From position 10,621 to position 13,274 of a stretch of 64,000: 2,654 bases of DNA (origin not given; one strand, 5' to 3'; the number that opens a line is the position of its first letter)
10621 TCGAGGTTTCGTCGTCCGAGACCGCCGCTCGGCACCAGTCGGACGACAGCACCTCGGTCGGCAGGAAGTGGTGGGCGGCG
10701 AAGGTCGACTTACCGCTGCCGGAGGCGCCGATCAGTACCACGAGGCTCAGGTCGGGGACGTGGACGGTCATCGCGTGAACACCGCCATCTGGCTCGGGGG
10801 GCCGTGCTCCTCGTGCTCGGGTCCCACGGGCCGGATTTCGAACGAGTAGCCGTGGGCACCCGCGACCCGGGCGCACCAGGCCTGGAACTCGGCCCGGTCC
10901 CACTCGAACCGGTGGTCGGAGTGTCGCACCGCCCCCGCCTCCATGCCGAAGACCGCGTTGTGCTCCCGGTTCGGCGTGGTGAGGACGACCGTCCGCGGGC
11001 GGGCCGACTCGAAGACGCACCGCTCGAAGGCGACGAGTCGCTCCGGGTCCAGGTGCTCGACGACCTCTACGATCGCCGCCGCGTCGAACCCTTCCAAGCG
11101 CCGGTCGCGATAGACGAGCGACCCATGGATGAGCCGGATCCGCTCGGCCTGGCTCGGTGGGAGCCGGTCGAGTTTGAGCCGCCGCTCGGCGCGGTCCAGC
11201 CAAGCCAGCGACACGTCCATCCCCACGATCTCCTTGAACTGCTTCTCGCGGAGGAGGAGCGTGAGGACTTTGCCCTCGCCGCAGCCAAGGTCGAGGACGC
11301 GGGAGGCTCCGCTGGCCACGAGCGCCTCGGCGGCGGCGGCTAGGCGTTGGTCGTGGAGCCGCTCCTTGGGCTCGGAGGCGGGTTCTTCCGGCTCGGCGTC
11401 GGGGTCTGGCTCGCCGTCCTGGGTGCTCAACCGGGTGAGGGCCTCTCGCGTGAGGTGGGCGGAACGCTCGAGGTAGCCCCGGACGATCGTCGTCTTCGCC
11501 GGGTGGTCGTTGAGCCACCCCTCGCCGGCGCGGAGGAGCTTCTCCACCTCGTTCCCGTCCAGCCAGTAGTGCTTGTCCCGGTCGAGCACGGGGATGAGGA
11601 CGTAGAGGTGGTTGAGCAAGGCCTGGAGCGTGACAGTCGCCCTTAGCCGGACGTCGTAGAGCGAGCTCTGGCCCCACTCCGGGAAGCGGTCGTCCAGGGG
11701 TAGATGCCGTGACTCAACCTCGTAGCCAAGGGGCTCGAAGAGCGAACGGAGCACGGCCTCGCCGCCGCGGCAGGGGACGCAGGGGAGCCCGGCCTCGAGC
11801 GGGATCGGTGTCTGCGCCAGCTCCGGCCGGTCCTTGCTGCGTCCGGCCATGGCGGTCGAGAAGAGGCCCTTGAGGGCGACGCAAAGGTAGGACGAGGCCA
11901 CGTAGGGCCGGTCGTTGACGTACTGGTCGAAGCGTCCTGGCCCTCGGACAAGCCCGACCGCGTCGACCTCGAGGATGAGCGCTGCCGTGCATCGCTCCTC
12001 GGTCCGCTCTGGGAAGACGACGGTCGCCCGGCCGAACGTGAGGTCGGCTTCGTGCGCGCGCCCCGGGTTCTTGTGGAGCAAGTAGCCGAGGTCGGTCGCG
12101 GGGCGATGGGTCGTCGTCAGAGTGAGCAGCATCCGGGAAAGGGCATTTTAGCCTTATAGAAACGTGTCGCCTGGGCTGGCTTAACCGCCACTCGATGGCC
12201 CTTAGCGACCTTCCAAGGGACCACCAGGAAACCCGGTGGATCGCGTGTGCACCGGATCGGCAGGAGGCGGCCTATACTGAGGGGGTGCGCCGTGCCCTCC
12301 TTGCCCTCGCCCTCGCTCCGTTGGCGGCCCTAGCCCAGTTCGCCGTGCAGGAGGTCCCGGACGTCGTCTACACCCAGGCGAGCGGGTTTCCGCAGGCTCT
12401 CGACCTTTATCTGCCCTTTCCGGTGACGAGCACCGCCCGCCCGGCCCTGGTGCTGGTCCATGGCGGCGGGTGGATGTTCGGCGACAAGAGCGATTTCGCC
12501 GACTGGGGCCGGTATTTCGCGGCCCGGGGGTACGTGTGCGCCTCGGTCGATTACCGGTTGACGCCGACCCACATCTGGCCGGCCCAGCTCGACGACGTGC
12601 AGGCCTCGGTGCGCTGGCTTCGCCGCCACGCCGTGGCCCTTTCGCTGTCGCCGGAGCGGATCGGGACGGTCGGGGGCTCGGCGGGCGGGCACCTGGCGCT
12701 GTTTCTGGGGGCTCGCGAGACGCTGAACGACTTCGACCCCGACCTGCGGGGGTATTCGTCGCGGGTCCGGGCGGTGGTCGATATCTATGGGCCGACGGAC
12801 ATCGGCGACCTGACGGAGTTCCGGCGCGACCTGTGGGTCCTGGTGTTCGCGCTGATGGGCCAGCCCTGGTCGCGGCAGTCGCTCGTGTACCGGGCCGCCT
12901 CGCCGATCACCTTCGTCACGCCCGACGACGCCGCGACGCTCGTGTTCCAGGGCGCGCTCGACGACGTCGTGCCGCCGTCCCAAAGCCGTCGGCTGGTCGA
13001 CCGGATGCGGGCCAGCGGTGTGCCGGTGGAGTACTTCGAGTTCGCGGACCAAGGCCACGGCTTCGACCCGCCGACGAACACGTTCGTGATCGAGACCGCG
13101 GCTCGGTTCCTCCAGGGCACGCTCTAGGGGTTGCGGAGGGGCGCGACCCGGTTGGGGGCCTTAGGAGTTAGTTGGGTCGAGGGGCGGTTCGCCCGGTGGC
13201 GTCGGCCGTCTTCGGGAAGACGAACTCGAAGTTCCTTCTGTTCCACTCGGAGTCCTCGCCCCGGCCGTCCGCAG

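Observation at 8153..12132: Hen1-Pnkp RNA repair cassette with translationally coupled hen1 stop / pnkp start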

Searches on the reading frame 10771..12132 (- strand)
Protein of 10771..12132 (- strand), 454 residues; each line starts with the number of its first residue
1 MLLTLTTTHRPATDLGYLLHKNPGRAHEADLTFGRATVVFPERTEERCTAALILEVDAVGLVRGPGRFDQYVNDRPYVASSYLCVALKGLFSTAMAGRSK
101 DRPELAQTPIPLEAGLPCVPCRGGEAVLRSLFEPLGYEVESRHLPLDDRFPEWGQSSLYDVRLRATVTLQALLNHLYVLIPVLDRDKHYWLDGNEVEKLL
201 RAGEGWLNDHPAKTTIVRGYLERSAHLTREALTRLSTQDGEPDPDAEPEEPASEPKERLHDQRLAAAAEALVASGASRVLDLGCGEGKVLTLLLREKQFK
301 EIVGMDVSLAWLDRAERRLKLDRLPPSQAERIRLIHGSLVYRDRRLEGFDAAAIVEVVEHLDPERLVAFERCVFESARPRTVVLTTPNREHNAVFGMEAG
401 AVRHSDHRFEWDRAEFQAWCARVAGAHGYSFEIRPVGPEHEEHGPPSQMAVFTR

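Call 8: search_protein_families(library=pfam, proteins=[window:10771-12132:-], max_evalue=0.01)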
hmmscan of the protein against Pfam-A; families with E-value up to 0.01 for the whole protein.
window:10771-12132:- (454 aa): 10 families
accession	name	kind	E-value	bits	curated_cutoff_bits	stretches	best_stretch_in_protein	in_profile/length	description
PF12623.12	Hen1_L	-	8.1e-104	346.4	23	1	1-235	1-241/242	RNA repair, ligase-Pnkp-associating, region of Hen1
PF08242.18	Methyltransf_12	-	1.4e-09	39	30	1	280-372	1-88/98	Methyltransferase domain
PF13649.12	Methyltransf_25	-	1.5e-09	38.8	27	1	279-373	1-89/97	Methyltransferase domain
PF13489.12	Methyltransf_23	-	3e-09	37.3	27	1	263-431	24-145/164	Methyltransferase domain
PF08241.18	Methyltransf_11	-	1.1e-07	32.8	21.2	1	280-367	1-80/95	Methyltransferase domain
PF13847.12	Methyltransf_31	-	3.4e-05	24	27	1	275-320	3-49/145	Methyltransferase domain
PF07021.18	MetW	-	5.1e-05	23.4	21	1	271-300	10-38/193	Methionine biosynthesis protein MetW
PF12847.13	Methyltransf_18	-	0.0012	19.3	27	1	262-324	3-63/151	Methyltransferase domain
PF05175.20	MTS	-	0.0022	18.1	23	1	270-324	26-80/170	Methyltransferase small domain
PF02353.26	CMAS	-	0.005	16.6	27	1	269-384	56-163/273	Mycolic acid cyclopropane synthetase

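Call 9: search_protein_families(library=ncbifam, proteins=[window:10771-12132:-], max_evalue=0.01)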
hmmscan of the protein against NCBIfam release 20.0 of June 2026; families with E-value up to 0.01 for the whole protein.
window:10771-12132:- (454 aa): 17 families
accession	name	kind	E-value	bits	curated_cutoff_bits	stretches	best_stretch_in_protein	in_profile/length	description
TIGR04074.1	bacter_Hen1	equivalog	1.1e-196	653.8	340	1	2-454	1-462/462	3' terminal RNA ribose 2'-O-methyltransferase Hen1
TIGR01983.1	UbiG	equivalog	2.3e-07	30.3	102.95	1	276-395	50-162/228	bifunctional 2-polyprenyl-6-hydroxyphenol methylase/3-demethylubiquinol 3-O-methyltransferase UbiG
NF043040.1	corrin_prot_MT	hypoth_equivalog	9.9e-07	28.4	180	1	270-344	36-104/216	corrinoid protein-associated methyltransferase CpaM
NF045667.1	MTase_DVU1556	equivalog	1.1e-06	28.3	155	1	270-324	17-70/213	DVU_1556 family methyltransferase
NF001244.0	PRK00216.1-5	equivalog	4.7e-05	22.8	216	1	271-320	44-94/236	bifunctional demethylmenaquinone methyltransferase/2-methoxy-6-polyprenyl-1,4-benzoquinol methylase UbiE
TIGR02081.1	metW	equivalog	6.2e-05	22.6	189.5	1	276-307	14-44/194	methionine biosynthesis protein MetW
NF002463.0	PRK01683.1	equivalog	0.00014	21.6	297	1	273-320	29-76/258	trans-aconitate 2-methyltransferase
TIGR01934.1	MenG_MenH_UbiE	subfamily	0.00017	21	158.35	1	267-320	31-83/223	ubiquinone/menaquinone biosynthesis methyltransferase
NF050150.1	RiPP_MTase_ApyS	equivalog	0.00024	20.4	400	1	266-338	132-200/323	RiPP biosynthesis methyltransferase ApyS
TIGR02072.1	BioC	equivalog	0.00033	20.5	184.95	1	272-334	31-93/244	malonyl-ACP O-methyltransferase BioC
NF041820.1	daptide_MTase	equivalog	0.00059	19.4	175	1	271-338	32-95/243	daptide-type RiPP biosynthesis methyltransferase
NF004851.0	PRK06202.1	equivalog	0.0021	17.5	243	1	267-399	55-179/237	hypothetical protein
NF008300.0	PRK11088.1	equivalog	0.0026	17.3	303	1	262-319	72-132/272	23S rRNA (guanine(745)-N(1))-methyltransferase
TIGR00740.1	TIGR00740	equivalog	0.0027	17.4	193.3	1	266-320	45-100/239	carboxy-S-adenosyl-L-methionine synthase CmoA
NF010703.0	PRK14103.1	equivalog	0.0029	17.1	320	1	273-318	27-72/256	trans-aconitate 2-methyltransferase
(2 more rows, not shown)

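Call 17: list_cluster_members(proteins=[P0001, window:10771-12132:-, window:9419-10771:-, window:12195-13124:+, window:6915-7931:-])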
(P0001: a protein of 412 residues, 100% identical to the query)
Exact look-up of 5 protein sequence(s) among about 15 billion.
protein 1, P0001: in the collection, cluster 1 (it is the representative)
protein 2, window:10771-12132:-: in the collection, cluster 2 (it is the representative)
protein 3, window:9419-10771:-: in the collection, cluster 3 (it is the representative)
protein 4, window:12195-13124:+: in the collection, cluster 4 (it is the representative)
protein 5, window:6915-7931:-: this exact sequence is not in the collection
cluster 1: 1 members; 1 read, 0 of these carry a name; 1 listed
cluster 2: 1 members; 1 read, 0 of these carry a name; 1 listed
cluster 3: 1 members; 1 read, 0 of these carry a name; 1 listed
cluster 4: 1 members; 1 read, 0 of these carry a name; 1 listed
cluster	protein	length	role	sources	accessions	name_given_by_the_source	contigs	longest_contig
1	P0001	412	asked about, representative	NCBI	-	-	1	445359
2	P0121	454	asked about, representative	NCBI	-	-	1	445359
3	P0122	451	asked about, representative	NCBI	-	-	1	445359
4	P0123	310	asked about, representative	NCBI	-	-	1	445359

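Call 53: search_solved_structures(query=window:10771-12132:-, show_alignments=2)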
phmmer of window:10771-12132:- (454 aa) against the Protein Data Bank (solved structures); distinct sequences matched with E-value up to 0.001: 10.
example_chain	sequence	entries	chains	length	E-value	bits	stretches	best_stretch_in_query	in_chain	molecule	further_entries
4dqz_A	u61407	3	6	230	1.3e-76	261.4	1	1-223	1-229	Methyltransferase type 12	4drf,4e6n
3jwg_A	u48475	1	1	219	7.3e-65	222.7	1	253-453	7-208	Methyltransferase type 12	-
3jwi_A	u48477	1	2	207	8.7e-64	219.1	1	253-453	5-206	Methyltransferase type 12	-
3jwh_A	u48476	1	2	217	4.5e-59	203.6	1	249-453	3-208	Hen1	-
3jwj_A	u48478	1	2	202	5.6e-58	200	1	259-453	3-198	Hen1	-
4xcx_A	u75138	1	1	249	6.3e-30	107.5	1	247-438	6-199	Small RNA 2'-O-methyltransferase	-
5wy0_A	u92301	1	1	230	6.6e-29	104.1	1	276-438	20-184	Small RNA 2'-O-methyltransferase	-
3htx_A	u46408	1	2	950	7.3e-23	84.2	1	252-454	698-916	HEN1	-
4xrp_C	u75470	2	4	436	1.3e-06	30.6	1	353-453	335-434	Hen1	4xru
3dli_A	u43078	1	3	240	0.00012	24.2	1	274-388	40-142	methyltransferase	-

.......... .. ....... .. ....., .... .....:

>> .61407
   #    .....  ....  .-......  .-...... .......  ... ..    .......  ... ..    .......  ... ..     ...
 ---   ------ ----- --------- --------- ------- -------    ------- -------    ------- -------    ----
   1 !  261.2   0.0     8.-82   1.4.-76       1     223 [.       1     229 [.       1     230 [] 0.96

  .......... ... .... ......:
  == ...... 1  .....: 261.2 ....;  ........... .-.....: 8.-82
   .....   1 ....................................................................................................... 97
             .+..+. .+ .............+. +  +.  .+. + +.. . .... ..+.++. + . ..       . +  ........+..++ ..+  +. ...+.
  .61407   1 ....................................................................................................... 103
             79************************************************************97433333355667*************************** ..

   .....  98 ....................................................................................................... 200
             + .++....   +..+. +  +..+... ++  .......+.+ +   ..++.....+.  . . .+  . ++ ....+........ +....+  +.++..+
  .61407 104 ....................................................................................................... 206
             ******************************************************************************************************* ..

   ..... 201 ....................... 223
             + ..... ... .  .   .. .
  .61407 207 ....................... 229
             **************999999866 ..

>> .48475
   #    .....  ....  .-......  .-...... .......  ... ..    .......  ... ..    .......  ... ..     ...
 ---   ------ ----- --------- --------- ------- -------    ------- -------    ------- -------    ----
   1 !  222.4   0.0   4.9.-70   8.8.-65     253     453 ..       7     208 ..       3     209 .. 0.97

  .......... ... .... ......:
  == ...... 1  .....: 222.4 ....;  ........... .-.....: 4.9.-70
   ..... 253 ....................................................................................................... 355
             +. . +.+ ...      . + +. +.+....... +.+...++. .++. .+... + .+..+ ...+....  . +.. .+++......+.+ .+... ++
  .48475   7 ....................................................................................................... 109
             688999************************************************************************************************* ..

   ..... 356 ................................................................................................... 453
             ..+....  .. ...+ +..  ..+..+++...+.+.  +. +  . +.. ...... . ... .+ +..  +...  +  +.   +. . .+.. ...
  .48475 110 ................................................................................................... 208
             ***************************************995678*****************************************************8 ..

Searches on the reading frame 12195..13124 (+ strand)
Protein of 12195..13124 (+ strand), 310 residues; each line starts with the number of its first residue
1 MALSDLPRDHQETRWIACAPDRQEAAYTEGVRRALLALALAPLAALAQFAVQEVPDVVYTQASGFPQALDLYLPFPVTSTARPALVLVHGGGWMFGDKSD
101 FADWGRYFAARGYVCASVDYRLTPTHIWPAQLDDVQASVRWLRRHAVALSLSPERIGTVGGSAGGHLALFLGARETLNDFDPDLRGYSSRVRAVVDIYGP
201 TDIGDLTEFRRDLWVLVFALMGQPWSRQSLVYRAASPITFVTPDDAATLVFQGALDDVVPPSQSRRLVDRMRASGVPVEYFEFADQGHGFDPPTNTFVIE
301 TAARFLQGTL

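Call 21: search_protein_families(library=pfam, proteins=[window:12195-13124:+], max_evalue=0.001)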
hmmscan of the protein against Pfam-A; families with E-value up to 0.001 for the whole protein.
window:12195-13124:+ (310 aa): 7 families
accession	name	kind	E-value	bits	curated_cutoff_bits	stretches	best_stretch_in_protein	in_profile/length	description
PF20434.5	BD-FAE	-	2.3e-51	174.8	26.8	1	69-270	1-214/215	BD-FAE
PF07859.19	Abhydrolase_3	-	9.7e-24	84.7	25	1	85-290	1-208/210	alpha/beta hydrolase fold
PF00326.27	Peptidase_S9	-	2e-15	57.3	22.6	1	131-297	44-196/213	Prolyl oligopeptidase family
PF00135.34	COesterase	-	5.6e-07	29.3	27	1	69-171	88-200/515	Carboxylesterase family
PF01738.24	DLH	-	0.00011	22.3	21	0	133-298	79-196/217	Dienelactone hydrolase family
PF12146.15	Hydrolase_4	-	0.00018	21.3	27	0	246-281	192-227/239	Serine aminopeptidase, S33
PF02129.25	Peptidase_S15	-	0.00036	20.8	23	0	70-172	8-113/262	X-Pro dipeptidyl-peptidase (S15 family)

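Call 54: search_protein_families(library=ncbifam, proteins=[window:12195-13124:+], max_evalue=0.001)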
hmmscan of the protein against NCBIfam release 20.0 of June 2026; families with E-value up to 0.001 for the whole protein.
window:12195-13124:+ (310 aa): 13 families
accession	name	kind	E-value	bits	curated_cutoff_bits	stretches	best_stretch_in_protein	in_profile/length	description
NF052354.1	EstLipQMycob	equivalog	1.3e-29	103.1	700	1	56-292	139-378/418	esterase LipQ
NF058653.1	LipP1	equivalog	1.1e-24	86.9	350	1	51-169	40-159/300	LipP1 family hormone-sensitive lipase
NF033149.0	CHL_hydrolase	equivalog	3.7e-17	62.2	500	1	34-173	29-167/310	chloramphenicol hydrolase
NF007547.0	PRK10162.1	equivalog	1.3e-12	47.3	389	1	78-199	80-196/321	acetyl esterase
NF058651.1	GESAG_HSLs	subfamily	1.9e-12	46.9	430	1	78-171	63-153/296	GESAG motif subfamily hormone-sensitive lipase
NF058665.1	HaHSL_fam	equivalog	5.8e-12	45.5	320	1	63-207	45-175/260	hormone-sensitive lipase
NF052620.1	AryltfaseLP1002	equivalog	1.7e-11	44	300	1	79-291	29-234/265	lp_1002 family arylesterase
NF041902.1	pecacetest_PaeX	equivalog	5.4e-11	42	550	1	100-291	94-284/318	pectin acetylesterase PaeX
NF042968.1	AcxylEst_AxeA1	equivalog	1e-10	40.6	700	1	66-173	35-139/459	acetylxylan esterase AxeA1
NF058650.1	GCSAG_HSLs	subfamily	1.2e-09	38.2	410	1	84-168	87-167/314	GCSAG motif subfamily hormone-sensitive lipase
NF058649.1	GTSAG_HSLs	subfamily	1.2e-09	38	380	1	80-174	89-177/312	GTSAG motif subfamily hormone-sensitive lipase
NF041556.1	tannase_B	equivalog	5.5e-06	25.9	300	1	128-185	129-186/463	subtype B tannase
NF053518.1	DipepPtdsDpp5Prph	equivalog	4.2e-05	22.3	900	1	154-299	506-642/655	dipeptidyl-peptidase Dpp5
